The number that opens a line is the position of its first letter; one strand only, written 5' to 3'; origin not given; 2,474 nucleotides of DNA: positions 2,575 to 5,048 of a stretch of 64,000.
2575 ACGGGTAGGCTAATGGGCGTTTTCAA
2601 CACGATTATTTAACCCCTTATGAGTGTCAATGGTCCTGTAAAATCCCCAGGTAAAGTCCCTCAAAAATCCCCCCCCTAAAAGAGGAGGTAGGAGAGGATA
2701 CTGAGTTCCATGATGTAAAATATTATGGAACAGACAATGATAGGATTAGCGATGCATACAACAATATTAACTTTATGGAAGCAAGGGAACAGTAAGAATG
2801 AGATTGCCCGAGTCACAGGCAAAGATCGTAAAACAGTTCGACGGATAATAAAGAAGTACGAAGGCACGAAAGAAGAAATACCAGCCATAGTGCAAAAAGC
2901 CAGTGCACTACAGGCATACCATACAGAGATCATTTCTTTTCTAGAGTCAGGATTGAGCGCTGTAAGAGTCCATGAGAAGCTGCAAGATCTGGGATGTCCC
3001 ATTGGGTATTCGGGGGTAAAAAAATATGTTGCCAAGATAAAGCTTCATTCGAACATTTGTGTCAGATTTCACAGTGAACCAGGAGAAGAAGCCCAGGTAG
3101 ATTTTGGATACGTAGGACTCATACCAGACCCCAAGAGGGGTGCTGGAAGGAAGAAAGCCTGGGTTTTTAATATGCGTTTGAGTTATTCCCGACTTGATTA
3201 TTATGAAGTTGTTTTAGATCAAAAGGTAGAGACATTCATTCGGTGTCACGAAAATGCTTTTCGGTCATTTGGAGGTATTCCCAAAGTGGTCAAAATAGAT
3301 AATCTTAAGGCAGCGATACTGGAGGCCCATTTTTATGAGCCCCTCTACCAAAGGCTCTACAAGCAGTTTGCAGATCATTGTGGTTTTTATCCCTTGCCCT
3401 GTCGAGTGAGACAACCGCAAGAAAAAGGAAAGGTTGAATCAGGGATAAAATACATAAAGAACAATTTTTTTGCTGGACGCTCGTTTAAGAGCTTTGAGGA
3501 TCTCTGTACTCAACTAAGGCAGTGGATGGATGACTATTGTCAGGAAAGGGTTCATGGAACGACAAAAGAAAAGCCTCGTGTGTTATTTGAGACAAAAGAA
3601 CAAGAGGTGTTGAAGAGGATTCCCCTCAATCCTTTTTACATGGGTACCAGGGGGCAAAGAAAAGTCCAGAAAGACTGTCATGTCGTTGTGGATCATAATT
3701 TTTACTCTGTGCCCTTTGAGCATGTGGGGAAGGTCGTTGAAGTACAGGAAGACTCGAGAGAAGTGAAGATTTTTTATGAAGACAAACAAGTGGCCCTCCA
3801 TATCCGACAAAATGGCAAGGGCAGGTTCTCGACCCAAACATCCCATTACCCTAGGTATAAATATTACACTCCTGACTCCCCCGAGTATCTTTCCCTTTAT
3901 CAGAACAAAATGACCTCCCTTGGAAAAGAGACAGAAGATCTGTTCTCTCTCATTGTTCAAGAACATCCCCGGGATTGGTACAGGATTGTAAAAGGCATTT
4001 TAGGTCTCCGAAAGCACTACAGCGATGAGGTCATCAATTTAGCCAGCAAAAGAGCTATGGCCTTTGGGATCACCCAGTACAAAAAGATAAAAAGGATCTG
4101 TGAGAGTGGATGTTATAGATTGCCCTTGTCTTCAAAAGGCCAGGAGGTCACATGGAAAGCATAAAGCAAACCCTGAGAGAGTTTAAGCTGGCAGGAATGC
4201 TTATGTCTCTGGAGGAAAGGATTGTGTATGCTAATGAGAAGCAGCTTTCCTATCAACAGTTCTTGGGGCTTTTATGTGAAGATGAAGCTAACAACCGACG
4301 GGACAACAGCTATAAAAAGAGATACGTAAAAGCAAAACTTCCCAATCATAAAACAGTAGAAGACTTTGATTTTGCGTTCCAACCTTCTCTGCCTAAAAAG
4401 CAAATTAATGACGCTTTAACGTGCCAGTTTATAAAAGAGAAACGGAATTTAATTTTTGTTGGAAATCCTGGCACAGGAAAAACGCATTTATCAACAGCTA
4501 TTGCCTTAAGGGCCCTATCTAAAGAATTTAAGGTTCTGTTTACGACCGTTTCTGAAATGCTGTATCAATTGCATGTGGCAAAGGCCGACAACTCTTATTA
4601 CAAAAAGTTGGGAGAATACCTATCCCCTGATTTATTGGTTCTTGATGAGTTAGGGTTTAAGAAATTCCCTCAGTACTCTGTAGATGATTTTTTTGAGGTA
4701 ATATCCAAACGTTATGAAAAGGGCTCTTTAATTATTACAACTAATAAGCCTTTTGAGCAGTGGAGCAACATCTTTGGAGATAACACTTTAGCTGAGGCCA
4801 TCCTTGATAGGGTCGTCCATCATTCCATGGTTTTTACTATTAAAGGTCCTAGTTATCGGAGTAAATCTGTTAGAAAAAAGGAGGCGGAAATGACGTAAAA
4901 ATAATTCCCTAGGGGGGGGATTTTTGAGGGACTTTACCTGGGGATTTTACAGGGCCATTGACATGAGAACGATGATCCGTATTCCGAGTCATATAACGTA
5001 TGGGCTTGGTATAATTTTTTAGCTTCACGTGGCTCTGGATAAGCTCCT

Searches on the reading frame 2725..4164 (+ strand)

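Call 12: search_protein_families(library=pfam, proteins=[window:2725-4164:+], max_evalue=0.001)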
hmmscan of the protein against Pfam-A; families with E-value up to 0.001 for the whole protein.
window:2725-4164:+ (479 aa): 6 families
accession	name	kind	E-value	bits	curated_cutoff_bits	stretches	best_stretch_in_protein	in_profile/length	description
PF22483.2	Mu-transpos_C_2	-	7.8e-20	70.8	27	1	300-370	2-72/73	Mu transposase, C-terminal domain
PF00665.32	rve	-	2.5e-07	31.3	32.6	1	117-231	2-102/102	Integrase core domain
PF13683.12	rve_3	-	9.6e-07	28.9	26.5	1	227-281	9-63/67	Integrase core domain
PF13551.12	HTH_29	-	2.6e-05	24.7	28.1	1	14-46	4-37/64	Winged helix-turn helix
PF13384.12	HTH_23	-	3.2e-05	24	24.6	1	14-46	10-42/50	Homeodomain-like domain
PF13518.12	HTH_28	-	7.3e-05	23.2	25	1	14-47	5-38/52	Helix-turn-helix domain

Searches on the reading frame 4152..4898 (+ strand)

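Call 12: search_protein_families(library=pfam, proteins=[window:4152-4898:+], max_evalue=0.001)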
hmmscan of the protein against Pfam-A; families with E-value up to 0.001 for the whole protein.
window:4152-4898:+ (248 aa): 7 families
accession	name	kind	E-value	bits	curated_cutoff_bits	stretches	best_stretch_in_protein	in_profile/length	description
PF01695.23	IstB_IS21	-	2.3e-79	266.7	24.1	1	7-241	2-236/238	IstB-like ATP binding protein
PF00308.24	Bac_DnaA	-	1.1e-06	29.3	23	1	100-200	37-140/162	Bacterial DnaA ATPAse domain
PF20720.3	nSTAND3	-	6.6e-06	26.3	27.2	1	92-132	12-52/155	Novel STAND NTPase 3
PF00004.35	AAA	-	7.2e-06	26.9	21.2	1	100-167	1-66/131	ATPase family associated with various cellular activities (AAA)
PF12775.13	AAA_7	-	8.3e-05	22.6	25.8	1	88-137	24-73/181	P-loop containing dynein motor region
PF04851.21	ResIII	-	0.00022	21.6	22.5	1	85-138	11-66/164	Type III restriction enzyme, res subunit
PF02562.22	PhoH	-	0.00025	21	27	1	87-125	9-47/205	PhoH-like protein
